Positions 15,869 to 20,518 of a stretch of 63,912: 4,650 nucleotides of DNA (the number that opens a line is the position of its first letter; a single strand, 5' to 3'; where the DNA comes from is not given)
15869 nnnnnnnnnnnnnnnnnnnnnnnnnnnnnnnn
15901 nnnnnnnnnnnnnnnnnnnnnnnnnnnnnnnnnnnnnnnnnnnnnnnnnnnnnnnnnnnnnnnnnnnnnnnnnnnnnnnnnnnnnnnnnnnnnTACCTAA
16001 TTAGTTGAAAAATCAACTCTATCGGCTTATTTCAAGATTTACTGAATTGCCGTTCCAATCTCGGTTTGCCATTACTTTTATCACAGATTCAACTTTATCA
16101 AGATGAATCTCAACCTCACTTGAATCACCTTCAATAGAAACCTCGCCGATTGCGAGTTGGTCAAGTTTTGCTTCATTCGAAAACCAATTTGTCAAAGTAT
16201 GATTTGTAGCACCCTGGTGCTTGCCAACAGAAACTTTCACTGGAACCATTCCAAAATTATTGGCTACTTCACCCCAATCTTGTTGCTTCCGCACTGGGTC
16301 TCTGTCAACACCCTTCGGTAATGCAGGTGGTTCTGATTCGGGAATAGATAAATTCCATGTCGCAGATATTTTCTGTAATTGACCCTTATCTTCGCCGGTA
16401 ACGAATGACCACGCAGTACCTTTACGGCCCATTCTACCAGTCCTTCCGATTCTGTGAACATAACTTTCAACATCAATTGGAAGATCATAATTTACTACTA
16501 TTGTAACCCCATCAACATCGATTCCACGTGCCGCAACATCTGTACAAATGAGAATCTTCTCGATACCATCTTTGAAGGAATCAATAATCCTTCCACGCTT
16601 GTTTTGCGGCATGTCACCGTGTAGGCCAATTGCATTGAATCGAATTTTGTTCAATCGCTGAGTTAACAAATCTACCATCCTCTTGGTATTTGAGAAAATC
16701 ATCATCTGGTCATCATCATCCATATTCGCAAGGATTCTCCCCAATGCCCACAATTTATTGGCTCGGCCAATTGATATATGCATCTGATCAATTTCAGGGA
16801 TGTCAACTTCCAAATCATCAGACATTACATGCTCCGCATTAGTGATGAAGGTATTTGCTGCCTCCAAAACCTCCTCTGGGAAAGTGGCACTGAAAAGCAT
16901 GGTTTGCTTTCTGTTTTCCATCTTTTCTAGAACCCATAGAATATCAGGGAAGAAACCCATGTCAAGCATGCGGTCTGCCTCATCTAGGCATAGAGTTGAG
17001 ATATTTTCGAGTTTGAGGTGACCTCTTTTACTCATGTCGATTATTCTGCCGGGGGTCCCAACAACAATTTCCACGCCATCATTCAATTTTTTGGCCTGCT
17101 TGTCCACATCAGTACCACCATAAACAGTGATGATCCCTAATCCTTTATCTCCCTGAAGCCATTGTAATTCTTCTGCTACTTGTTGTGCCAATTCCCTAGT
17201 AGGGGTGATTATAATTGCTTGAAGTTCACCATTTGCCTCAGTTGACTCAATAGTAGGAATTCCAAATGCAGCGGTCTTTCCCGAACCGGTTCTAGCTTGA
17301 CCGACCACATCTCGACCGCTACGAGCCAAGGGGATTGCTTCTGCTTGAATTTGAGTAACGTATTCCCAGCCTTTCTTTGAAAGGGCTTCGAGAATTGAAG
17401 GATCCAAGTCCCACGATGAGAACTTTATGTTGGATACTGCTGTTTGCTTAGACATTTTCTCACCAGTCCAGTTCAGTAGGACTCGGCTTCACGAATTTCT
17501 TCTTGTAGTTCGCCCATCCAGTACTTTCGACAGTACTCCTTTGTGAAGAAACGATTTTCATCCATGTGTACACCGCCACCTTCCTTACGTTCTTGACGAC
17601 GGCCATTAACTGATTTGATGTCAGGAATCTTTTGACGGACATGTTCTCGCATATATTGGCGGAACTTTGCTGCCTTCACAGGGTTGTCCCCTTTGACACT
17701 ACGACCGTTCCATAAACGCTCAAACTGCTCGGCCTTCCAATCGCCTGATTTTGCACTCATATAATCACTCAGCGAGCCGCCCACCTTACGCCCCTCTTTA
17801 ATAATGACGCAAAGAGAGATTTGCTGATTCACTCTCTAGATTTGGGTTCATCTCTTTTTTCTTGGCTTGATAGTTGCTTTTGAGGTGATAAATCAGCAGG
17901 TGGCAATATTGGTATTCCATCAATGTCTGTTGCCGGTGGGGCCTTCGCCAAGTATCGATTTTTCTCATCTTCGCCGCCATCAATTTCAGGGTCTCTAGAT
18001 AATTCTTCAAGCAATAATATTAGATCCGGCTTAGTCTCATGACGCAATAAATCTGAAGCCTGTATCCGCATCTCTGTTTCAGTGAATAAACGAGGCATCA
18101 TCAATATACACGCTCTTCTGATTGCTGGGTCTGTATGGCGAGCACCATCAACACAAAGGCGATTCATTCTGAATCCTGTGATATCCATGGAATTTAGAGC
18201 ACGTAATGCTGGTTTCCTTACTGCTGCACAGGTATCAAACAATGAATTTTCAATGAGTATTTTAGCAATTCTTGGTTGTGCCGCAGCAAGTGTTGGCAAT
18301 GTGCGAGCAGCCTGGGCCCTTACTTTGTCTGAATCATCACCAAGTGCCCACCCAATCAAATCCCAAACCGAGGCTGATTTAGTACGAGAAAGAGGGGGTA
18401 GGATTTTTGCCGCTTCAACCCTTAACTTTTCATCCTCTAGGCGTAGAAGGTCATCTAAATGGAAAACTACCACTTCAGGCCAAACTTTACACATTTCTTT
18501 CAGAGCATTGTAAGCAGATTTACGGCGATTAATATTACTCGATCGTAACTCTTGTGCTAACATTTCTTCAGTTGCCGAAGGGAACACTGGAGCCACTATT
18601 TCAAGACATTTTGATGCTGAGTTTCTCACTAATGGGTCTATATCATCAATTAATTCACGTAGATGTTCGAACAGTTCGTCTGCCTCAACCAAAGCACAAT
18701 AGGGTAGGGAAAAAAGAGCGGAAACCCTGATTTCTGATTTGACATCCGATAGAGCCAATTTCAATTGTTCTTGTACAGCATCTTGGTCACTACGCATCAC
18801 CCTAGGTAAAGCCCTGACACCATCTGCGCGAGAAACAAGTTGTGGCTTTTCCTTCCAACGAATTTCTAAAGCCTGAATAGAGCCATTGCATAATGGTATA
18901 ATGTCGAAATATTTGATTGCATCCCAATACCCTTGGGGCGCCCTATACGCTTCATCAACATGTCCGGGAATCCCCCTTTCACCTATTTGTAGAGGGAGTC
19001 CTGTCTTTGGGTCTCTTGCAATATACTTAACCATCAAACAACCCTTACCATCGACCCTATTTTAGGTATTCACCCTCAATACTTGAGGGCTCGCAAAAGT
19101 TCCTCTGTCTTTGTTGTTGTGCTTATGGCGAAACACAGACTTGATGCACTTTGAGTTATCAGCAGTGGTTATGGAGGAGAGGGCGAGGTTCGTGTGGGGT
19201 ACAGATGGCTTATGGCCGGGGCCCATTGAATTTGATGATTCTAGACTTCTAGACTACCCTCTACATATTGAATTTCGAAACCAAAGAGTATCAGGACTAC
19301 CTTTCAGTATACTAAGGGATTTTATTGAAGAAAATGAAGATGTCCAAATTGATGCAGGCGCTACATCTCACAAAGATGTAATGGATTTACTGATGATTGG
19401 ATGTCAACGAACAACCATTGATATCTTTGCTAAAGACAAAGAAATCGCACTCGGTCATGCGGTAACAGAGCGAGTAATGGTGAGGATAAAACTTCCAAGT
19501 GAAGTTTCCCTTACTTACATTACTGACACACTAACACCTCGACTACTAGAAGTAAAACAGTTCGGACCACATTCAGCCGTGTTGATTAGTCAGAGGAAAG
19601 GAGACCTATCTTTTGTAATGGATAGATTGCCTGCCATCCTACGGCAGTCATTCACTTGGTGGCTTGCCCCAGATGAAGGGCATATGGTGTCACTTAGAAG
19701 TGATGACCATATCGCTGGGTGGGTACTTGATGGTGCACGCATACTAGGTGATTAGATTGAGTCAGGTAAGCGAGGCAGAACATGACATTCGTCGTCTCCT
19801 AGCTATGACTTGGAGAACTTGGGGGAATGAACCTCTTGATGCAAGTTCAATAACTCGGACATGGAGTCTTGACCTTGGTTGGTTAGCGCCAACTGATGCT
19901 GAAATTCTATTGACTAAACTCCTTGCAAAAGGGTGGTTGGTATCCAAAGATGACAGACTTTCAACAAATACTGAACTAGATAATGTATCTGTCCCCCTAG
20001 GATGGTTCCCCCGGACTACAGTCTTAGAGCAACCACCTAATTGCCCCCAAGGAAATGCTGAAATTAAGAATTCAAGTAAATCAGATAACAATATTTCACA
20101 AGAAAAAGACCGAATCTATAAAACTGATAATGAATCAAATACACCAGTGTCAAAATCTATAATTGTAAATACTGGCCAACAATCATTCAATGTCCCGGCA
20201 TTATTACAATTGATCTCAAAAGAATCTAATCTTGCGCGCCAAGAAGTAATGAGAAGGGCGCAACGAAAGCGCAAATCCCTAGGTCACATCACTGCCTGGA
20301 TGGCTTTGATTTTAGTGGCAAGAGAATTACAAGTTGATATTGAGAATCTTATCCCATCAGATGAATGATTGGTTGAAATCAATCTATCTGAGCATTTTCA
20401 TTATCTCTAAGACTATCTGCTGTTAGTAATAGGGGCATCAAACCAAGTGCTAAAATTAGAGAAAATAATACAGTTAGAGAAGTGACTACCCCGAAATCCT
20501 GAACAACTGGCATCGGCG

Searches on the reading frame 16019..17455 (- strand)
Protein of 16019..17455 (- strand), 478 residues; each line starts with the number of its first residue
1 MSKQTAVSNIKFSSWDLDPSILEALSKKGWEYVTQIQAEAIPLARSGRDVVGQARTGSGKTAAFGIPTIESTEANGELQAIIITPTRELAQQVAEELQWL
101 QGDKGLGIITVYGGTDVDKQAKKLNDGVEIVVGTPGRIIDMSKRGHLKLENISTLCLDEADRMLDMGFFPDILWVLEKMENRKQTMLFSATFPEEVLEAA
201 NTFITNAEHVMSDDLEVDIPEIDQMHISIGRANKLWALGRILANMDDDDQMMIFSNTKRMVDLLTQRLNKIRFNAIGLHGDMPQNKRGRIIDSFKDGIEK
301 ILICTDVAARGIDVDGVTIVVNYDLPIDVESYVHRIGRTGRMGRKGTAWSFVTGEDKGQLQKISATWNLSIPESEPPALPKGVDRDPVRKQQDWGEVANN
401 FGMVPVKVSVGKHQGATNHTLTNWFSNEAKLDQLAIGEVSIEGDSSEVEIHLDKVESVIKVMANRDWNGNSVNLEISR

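Call 53: search_protein_families(library=pfam, max_evalue=0.001, proteins=[window:16019-17455:-])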
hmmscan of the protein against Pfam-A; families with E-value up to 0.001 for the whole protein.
window:16019-17455:- (478 aa): 4 families
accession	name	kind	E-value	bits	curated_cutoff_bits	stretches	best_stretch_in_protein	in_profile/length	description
PF00270.35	DEAD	-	4.2e-48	163.7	26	1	34-197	1-165/167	DEAD/DEAH box helicase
PF00271.37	Helicase_C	-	4.5e-34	117.5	23.5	1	234-343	2-110/110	Helicase conserved C-terminal domain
PF03880.21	DbpA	-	9.5e-10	38.8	25.6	1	407-475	3-71/72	DbpA RNA binding domain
PF04851.21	ResIII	-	1.1e-05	25.8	22.5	1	48-193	24-163/164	Type III restriction enzyme, res subunit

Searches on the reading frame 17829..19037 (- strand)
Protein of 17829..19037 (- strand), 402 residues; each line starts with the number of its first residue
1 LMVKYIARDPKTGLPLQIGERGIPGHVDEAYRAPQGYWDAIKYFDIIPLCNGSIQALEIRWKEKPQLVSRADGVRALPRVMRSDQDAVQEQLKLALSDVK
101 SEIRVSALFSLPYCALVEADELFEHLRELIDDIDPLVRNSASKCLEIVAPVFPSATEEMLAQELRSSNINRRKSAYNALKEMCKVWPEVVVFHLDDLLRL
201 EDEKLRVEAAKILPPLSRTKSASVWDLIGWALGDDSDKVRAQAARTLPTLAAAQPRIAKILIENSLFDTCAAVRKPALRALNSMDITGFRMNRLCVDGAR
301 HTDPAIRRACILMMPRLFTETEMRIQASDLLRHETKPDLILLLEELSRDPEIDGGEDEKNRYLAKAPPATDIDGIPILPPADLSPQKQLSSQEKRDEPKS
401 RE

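Call 53: search_protein_families(library=pfam, max_evalue=0.001, proteins=[window:17829-19037:-])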
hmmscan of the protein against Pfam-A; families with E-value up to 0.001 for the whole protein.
window:17829-19037:- (402 aa): 4 families
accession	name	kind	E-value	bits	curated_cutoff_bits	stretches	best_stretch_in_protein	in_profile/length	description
PF02985.28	HEAT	-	2.8e-10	39.9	23.5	0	232-251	9-28/31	HEAT repeat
PF13646.12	HEAT_2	-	2.5e-09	37.7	27.7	1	197-281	7-87/88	HEAT repeats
PF21581.3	SCD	-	1e-05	26.2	27.5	0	228-255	35-62/75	Stromalin conservative domain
PF12717.13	Cnd1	-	0.00039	21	26.4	0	87-226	21-155/162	non-SMC mitotic condensation complex subunit 1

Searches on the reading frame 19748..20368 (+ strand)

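Call 53: search_protein_families(library=pfam, max_evalue=0.001, proteins=[window:19748-20368:+])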
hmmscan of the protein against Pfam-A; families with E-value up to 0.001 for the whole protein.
window:19748-20368:+ (206 aa): 1 family
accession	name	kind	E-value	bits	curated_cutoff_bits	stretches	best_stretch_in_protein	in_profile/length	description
PF09999.14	DUF2240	-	1.3e-15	57.7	22.3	1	14-202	2-141/144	Uncharacterized protein conserved in archaea (DUF2240)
